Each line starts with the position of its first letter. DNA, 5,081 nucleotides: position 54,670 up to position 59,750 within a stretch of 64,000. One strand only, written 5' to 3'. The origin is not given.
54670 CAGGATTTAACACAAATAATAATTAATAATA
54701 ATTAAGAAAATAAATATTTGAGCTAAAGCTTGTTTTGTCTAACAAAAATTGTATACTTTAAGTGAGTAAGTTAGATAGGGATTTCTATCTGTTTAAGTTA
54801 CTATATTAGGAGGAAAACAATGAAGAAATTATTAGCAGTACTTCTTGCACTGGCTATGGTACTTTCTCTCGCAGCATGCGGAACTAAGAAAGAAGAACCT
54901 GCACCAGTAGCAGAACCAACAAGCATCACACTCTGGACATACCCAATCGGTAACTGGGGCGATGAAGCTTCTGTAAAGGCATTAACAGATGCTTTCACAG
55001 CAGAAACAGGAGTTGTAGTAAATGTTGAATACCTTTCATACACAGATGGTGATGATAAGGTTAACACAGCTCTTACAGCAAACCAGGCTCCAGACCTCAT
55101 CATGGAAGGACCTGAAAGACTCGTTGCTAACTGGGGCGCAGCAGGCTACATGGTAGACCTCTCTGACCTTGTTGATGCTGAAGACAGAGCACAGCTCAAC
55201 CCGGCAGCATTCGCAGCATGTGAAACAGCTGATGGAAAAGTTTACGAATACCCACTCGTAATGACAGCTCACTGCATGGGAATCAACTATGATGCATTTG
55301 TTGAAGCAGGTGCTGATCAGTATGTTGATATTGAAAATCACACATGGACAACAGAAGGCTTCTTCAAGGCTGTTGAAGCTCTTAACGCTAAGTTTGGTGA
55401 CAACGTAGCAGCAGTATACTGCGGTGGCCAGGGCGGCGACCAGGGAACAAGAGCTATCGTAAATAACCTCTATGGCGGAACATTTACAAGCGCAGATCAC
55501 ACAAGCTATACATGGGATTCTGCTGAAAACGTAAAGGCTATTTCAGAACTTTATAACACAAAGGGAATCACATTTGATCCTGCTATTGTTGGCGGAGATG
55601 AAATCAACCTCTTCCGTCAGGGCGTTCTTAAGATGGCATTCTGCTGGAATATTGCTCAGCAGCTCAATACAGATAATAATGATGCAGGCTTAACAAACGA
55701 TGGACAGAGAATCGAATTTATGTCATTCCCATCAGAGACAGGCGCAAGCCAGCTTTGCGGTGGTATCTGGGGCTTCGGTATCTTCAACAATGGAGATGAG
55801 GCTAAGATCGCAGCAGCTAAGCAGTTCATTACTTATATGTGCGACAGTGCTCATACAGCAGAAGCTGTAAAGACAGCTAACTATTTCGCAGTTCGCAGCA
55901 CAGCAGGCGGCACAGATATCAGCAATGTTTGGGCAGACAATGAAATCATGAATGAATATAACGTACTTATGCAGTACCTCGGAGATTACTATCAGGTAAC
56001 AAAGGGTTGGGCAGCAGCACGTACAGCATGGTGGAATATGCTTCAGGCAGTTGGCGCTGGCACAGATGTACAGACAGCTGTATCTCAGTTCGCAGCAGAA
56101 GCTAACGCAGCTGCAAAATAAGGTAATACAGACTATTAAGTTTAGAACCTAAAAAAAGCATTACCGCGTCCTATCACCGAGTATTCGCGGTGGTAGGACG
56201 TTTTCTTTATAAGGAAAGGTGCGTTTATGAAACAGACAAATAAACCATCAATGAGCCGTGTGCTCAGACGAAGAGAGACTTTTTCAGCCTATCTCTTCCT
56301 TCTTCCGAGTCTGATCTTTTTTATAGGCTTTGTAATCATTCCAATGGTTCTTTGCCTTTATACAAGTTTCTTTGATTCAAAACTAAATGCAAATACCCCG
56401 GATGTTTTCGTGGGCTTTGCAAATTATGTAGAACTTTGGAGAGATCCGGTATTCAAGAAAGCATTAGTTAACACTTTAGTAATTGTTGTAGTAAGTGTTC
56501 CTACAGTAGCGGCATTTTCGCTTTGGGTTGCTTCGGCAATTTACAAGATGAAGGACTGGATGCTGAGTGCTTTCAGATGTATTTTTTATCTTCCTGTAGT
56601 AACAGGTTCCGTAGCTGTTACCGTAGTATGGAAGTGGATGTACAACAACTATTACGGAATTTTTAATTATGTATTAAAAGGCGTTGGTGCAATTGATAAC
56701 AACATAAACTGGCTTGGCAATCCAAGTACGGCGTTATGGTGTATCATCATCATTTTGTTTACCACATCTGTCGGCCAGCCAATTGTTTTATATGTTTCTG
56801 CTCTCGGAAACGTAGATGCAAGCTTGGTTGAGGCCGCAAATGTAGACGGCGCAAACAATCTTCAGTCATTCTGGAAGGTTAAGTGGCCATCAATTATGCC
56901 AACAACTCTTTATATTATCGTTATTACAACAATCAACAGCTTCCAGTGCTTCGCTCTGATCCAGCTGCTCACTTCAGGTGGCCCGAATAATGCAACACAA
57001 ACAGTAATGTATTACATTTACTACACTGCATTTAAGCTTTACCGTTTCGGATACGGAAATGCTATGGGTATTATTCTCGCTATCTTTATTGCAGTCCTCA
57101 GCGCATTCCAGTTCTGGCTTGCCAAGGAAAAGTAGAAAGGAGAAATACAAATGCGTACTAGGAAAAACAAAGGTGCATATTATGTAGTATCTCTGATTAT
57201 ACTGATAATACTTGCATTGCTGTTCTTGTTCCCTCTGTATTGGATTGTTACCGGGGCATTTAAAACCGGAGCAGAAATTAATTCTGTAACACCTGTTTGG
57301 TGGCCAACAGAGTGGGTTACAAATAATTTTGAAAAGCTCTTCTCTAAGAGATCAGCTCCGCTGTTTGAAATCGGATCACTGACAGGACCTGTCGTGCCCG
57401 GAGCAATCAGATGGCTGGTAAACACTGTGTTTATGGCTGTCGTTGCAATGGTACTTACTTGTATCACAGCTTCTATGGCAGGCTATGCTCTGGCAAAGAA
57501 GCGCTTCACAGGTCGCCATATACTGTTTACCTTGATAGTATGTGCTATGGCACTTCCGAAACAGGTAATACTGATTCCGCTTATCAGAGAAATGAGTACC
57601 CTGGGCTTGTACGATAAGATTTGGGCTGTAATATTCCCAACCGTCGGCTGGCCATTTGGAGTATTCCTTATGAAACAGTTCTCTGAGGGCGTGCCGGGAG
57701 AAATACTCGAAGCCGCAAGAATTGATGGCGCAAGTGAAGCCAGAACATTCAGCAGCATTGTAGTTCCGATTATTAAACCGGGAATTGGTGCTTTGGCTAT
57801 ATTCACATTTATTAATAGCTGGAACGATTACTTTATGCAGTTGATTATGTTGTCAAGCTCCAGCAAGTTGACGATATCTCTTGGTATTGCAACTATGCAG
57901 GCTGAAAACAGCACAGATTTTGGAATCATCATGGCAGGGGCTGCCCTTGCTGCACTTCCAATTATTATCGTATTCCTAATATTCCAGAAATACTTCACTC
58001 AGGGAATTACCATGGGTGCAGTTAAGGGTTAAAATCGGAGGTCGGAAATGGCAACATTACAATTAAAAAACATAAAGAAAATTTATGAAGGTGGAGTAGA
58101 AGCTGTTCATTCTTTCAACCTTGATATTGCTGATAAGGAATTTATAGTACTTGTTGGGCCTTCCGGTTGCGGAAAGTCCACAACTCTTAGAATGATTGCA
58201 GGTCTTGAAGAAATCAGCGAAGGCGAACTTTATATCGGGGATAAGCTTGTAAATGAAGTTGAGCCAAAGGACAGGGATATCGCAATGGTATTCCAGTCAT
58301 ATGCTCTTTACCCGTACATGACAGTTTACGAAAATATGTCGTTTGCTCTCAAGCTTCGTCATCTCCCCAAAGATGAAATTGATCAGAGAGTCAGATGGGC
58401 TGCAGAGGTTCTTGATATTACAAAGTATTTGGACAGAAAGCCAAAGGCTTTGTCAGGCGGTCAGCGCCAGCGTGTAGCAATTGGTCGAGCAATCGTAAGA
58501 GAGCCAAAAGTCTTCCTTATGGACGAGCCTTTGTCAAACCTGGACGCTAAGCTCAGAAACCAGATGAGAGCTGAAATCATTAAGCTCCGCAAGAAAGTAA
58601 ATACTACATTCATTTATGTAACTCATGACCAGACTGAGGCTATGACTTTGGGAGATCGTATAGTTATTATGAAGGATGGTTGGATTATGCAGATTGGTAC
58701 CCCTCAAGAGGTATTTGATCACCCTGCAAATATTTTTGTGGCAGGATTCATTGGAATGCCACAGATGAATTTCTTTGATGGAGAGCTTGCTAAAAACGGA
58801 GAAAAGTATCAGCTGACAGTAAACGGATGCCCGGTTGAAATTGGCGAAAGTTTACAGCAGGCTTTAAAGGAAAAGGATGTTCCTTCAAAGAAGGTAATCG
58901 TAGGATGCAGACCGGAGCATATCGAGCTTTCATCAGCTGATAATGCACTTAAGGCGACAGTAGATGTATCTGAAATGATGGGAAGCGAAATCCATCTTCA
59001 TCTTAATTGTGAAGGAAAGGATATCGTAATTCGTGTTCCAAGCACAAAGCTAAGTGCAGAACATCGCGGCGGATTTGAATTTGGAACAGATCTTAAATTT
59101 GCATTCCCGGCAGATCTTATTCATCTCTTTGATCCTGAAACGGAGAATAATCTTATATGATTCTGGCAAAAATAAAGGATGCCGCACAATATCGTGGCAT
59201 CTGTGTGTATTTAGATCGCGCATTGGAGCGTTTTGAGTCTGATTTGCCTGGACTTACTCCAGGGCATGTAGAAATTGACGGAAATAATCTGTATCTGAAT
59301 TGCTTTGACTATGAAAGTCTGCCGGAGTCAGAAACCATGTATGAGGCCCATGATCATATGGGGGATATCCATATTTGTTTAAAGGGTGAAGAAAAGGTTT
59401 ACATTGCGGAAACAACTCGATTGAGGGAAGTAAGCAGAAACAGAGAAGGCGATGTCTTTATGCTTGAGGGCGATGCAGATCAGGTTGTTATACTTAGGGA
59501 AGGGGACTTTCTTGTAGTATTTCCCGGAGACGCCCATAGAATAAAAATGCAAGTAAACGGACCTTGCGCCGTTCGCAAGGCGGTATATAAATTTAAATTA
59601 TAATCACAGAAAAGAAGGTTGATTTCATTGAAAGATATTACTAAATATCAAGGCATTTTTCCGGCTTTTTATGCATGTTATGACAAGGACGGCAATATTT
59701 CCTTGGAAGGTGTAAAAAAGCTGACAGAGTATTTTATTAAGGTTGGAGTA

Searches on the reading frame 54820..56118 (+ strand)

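Call 6: search_protein_families(library=pfam, proteins=[window:54820-56118:+], max_evalue=0.01)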
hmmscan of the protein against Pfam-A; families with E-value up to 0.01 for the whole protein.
window:54820-56118:+ (433 aa): 2 families
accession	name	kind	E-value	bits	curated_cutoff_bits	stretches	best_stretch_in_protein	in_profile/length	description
PF13416.11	SBP_bac_8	-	2.4e-25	90.3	27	1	54-364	1-267/279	Bacterial extracellular solute-binding protein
PF01547.30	SBP_bac_1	-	4.5e-18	66.7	26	1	49-340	7-300/307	Bacterial extracellular solute-binding protein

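Call 7: search_protein_families(library=ncbifam, proteins=[window:54820-56118:+], max_evalue=0.01)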
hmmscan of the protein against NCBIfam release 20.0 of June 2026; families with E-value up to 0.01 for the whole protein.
window:54820-56118:+ (433 aa): 1 family
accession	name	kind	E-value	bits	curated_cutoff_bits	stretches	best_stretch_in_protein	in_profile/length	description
NF050142.1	PG1828_fam_lipo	equivalog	0.00013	22.7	50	1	1-35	1-34/59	PG1828 family lipoprotein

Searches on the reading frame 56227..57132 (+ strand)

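Call 6: search_protein_families(library=pfam, proteins=[window:56227-57132:+], max_evalue=0.01)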
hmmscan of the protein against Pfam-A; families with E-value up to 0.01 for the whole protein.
window:56227-57132:+ (302 aa): 1 family
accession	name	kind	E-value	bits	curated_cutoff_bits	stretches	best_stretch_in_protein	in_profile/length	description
PF00528.27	BPD_transp_1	-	1.3e-12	48.2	26.4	1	79-299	18-179/184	Binding-protein-dependent transport system inner membrane component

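Call 7: search_protein_families(library=ncbifam, proteins=[window:56227-57132:+], max_evalue=0.01)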
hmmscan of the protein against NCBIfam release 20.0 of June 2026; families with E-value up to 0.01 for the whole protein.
window:56227-57132:+ (302 aa): 18 families
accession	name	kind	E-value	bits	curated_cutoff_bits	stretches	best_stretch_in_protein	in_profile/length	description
NF040931.1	ABC_arch_GlcT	equivalog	5.6e-28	98.4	360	1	26-291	3-264/278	glucose ABC transporter permease GlcT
NF007852.0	PRK10561.1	equivalog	2e-25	90.3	335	1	16-300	9-289/295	sn-glycerol-3-phosphate ABC transporter permease UgpA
NF008232.0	PRK10999.1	equivalog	1.1e-15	57.4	392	1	59-292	262-508/520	maltose ABC transporter permease MalF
NF007044.0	PRK09497.1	equivalog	1.3e-14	54.4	348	1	31-298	18-273/285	spermidine/putrescine ABC transporter permease PotB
TIGR03262.1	PhnU2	equivalog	9e-09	34.5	593.25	1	28-247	10-210/546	putative 2-aminoethylphosphonate ABC transporter permease subunit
NF011624.0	PRK15050.1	equivalog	2.6e-08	33.3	247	1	8-241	11-235/297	2-aminoethylphosphonate ABC transporter permease subunit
NF007963.0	PRK10683.1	equivalog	2.8e-08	33.6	489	1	21-285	41-295/317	putrescine ABC transporter permease PotH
TIGR02140.1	permease_CysW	equivalog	1.3e-06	28.1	329.1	1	29-285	10-242/261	sulfate ABC transporter permease subunit CysW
NF040932.1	ABC_arch_GlcU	equivalog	8.8e-06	25.5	340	1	186-280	149-243/272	glucose ABC transporter permease GlcU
TIGR00969.1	3a0106s02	subfamily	1.8e-05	24.4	240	1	26-282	21-253/272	sulfate ABC transporter permease subunit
NF043074.1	MMSYN1_0196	equivalog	1.9e-05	24.1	350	1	22-294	11-258/277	spermidine/putrescine ABC transporter permease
TIGR01581.1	Mo_ABC_porter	hypoth_equivalog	2.1e-05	24.1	210.3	1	69-288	12-219/225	ABC transporter permease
NF008196.0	PRK10952.1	equivalog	0.0001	21.2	439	1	185-240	222-278/356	glycine betaine/L-proline ABC transporter permease ProW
NF043073.1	MMSYN1_0195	equivalog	0.00045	18.5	1250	1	191-300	148-253/1021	spermidine/putrescine ABC transporter permease/substrate-binding protein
NF006939.0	PRK09421.1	equivalog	0.00056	19.4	262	1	79-293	11-214/230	molybdate ABC transporter permease subunit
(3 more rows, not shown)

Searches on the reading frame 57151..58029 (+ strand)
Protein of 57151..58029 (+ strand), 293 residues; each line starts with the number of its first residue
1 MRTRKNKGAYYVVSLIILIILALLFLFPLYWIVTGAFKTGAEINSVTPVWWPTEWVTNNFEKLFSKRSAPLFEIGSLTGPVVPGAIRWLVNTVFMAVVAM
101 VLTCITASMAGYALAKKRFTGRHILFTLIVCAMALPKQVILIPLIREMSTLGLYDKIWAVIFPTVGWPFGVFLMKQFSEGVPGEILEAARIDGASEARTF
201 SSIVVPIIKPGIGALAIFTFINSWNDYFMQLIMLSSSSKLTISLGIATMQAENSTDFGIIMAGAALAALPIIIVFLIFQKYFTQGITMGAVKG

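Call 6: search_protein_families(library=pfam, proteins=[window:57151-58029:+], max_evalue=0.01)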
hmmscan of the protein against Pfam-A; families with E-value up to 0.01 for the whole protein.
window:57151-58029:+ (293 aa): 1 family
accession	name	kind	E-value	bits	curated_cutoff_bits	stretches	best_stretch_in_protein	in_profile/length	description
PF00528.27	BPD_transp_1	-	1.7e-20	73.9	26.4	1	108-286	2-182/184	Binding-protein-dependent transport system inner membrane component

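Call 7: search_protein_families(library=ncbifam, proteins=[window:57151-58029:+], max_evalue=0.01)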
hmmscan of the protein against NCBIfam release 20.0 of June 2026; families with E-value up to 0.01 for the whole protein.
window:57151-58029:+ (293 aa): 19 families
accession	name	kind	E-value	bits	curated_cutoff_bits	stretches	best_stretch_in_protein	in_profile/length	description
NF040932.1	ABC_arch_GlcU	equivalog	4e-41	141.4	340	1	12-287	3-265/272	glucose ABC transporter permease GlcU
NF008210.0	PRK10973.1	equivalog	5.9e-35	121.3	297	1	6-286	4-276/281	sn-glycerol-3-phosphate ABC transporter permease UgpE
NF008231.0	PRK10998.1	equivalog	2.9e-28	99.3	261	1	6-293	9-296/296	maltose ABC transporter permease MalG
NF007047.0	PRK09500.1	equivalog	1e-11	44.9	326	1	90-233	61-206/257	spermidine/putrescine ABC transporter permease PotC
TIGR02141.1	modB_ABC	equivalog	4.9e-09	36.1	182.6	1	93-263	4-190/208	molybdate ABC transporter permease subunit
NF011624.0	PRK15050.1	equivalog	1.3e-07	31.1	247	1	181-281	187-282/297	2-aminoethylphosphonate ABC transporter permease subunit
NF040839.1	tungstate_WtpB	equivalog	2.2e-07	30.7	340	1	86-227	43-197/251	tungstate ABC transporter permease WtpB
TIGR01581.1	Mo_ABC_porter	hypoth_equivalog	4.7e-07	29.5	210.3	1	92-272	26-219/225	ABC transporter permease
NF008208.0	PRK10971.1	equivalog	1e-06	28.4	415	1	92-227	63-212/277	sulfate/thiosulfate ABC transporter permease CysT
NF006939.0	PRK09421.1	equivalog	1.3e-06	28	262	1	93-248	16-188/230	molybdate ABC transporter permease subunit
TIGR00969.1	3a0106s02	subfamily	3.3e-06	26.8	240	1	85-277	59-266/272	sulfate ABC transporter permease subunit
NF008232.0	PRK10999.1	equivalog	8e-05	21.5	392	1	165-232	385-452/520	maltose ABC transporter permease MalF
NF007963.0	PRK10683.1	equivalog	0.00071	19.1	489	1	185-283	214-310/317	putrescine ABC transporter permease PotH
TIGR03262.1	PhnU2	equivalog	0.0016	17.1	593.25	1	84-227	51-205/546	putative 2-aminoethylphosphonate ABC transporter permease subunit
NF007852.0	PRK10561.1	equivalog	0.0018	18.2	335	1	157-231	162-234/295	sn-glycerol-3-phosphate ABC transporter permease UgpA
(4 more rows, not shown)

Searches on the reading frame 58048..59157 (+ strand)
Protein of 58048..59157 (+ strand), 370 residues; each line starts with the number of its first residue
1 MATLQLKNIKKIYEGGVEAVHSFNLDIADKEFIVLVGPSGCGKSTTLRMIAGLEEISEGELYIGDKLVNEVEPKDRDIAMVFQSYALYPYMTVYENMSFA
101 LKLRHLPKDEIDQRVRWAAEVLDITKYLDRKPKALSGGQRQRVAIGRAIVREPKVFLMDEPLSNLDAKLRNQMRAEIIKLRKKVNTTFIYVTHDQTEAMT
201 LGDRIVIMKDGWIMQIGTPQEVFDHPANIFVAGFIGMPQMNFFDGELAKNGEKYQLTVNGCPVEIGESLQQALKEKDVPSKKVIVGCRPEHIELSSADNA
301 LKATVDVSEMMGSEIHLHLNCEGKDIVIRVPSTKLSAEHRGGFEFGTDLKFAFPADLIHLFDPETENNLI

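Call 6: search_protein_families(library=pfam, proteins=[window:58048-59157:+], max_evalue=0.01)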
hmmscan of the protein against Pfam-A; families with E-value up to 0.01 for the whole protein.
window:58048-59157:+ (370 aa): 12 families
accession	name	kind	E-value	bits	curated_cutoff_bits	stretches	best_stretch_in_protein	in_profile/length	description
PF00005.33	ABC_tran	-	1.1e-31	110.6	25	1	21-162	2-136/137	ABC transporter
PF17912.7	OB_MalK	-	6.8e-12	46.5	27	1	236-292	1-53/53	MalK OB fold domain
PF08402.16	TOBE_2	-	8.6e-11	42.3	21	1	286-361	2-76/76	TOBE domain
PF02463.25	SMC_N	-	5.4e-06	26.4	40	1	28-199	22-203/220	RecF/RecN/SMC N terminal domain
PF03215.21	Rad17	-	6.9e-05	23.3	23.8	1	18-96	33-111/186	Rad17 P-loop domain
PF03459.23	TOBE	-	0.00017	22.1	22.3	1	295-331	1-38/64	TOBE domain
PF13304.12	AAA_21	-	0.00024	21.7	27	0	32-73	1-54/304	AAA domain, putative AbiEii toxin, Type IV TA system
PF13401.12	AAA_22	-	0.00038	21.2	27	1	29-54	4-29/130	AAA domain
PF13476.12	AAA_23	-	0.0053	17.9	27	0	4-50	2-39/201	AAA domain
PF20720.3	nSTAND3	-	0.0058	16.8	27.2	0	28-51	15-38/155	Novel STAND NTPase 3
PF13191.12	AAA_16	-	0.0064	17.4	32.6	0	30-178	24-121/167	AAA ATPase domain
PF24389.1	ORC-CDC6-like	-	0.0074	15.5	27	0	26-50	28-52/571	ORC-CDC6-like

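Call 7: search_protein_families(library=ncbifam, proteins=[window:58048-59157:+], max_evalue=0.01)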
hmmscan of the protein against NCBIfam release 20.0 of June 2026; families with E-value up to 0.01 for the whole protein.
window:58048-59157:+ (370 aa): 192 families (the best 25 are shown)
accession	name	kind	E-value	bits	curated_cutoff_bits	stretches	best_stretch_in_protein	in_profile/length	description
NF008653.0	PRK11650.1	subfamily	3.9e-146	486.7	432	1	1-367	1-353/357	sn-glycerol-3-phosphate ABC transporter ATP-binding protein UgpC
NF008233.0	PRK11000.1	equivalog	1.6e-122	408.9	568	1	1-361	1-353/369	maltose/maltodextrin ABC transporter ATP-binding protein MalK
NF006987.0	PRK09452.1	equivalog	1.6e-99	333.2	482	1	4-303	18-310/378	spermidine/putrescine ABC transporter ATP-binding protein PotA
TIGR03265.1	PhnT2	equivalog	2.4e-96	323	457.7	1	2-361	3-352/353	putative 2-aminoethylphosphonate ABC transporter ATP-binding protein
NF040933.2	ABC_arch_GlcV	equivalog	3.2e-96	322.3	450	1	4-322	3-324/357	glucose ABC transporter ATP-binding protein GlcV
NF043075.1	MMSYN1_0197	equivalog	6.6e-92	308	550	1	4-330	3-317/341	spermidine/putrescine ABC transporter ATP-binding protein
TIGR01187.1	potA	subfamily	7.1e-91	304.7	355.6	1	35-326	1-293/325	polyamine ABC transporter ATP-binding protein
NF008513.0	PRK11432.1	equivalog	5.2e-89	298.6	496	1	4-339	7-331/351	ferric ABC transporter ATP-binding protein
NF040840.2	tungstate_WtpC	equivalog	3.2e-84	283.2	440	1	5-361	3-347/347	tungstate ABC transporter ATP-binding protein WtpC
NF008621.0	PRK11607.1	equivalog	1.3e-77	261.2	613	1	4-309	20-319/377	putrescine ABC transporter ATP-binding subunit PotG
TIGR03258.1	PhnT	equivalog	9.5e-76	255.1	499.15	1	6-327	11-329/359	2-aminoethylphosphonate ABC transport system ATP-binding subunit PhnT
TIGR00968.1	3a0106s01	subfamily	1.6e-74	250.4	342.75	1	5-237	2-233/237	sulfate ABC transporter ATP-binding protein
TIGR01186.1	proV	subfamily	2.4e-72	244.1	326.6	1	15-314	4-311/363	betaine/proline/choline family ABC transporter ATP-binding protein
NF008105.0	PRK10851.1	equivalog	4.1e-65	219.9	502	1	4-259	3-257/362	sulfate/thiosulfate ABC transporter ATP-binding protein CysA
TIGR03415.1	ABC_choXWV_ATP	equivalog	5e-61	206.8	483.75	1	15-236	35-266/382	choline ABC transporter ATP-binding protein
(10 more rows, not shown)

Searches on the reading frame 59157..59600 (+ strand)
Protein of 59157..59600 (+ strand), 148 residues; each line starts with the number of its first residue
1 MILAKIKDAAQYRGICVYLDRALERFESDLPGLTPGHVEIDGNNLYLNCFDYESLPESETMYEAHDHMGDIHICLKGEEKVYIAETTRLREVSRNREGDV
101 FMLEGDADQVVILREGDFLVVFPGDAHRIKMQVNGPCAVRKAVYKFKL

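Call 6: search_protein_families(library=pfam, proteins=[window:59157-59600:+], max_evalue=0.01)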
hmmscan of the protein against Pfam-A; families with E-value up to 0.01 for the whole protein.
window:59157-59600:+ (148 aa): 3 families
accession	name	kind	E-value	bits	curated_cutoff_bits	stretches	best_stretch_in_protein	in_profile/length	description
PF04074.18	DUF386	-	2.5e-31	109.1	26.5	1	1-146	1-144/145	YhcH/YjgK/YiaL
PF07883.17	Cupin_2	-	0.00068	19.7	27.2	0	107-137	34-64/70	Cupin domain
PF02311.25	AraC_binding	-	0.0072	16.5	21.1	0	70-138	25-70/135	AraC-like ligand binding domain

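Call 7: search_protein_families(library=ncbifam, proteins=[window:59157-59600:+], max_evalue=0.01)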
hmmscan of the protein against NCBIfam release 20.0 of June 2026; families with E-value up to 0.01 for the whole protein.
window:59157-59600:+ (148 aa): 3 families
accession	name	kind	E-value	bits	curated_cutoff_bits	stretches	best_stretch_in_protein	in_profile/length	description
TIGR00022.1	TIGR00022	subfamily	1.6e-29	102.6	45.5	1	1-147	1-151/155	YhcH/YjgK/YiaL family protein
NF040884.1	acetylneur_anom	equivalog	1.1e-18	67.6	160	1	1-146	1-150/155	N-acetylneuraminate anomerase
NF007571.0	PRK10202.1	equivalog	0.00042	20.3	146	1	57-145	54-138/149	beta-galactosidase subunit beta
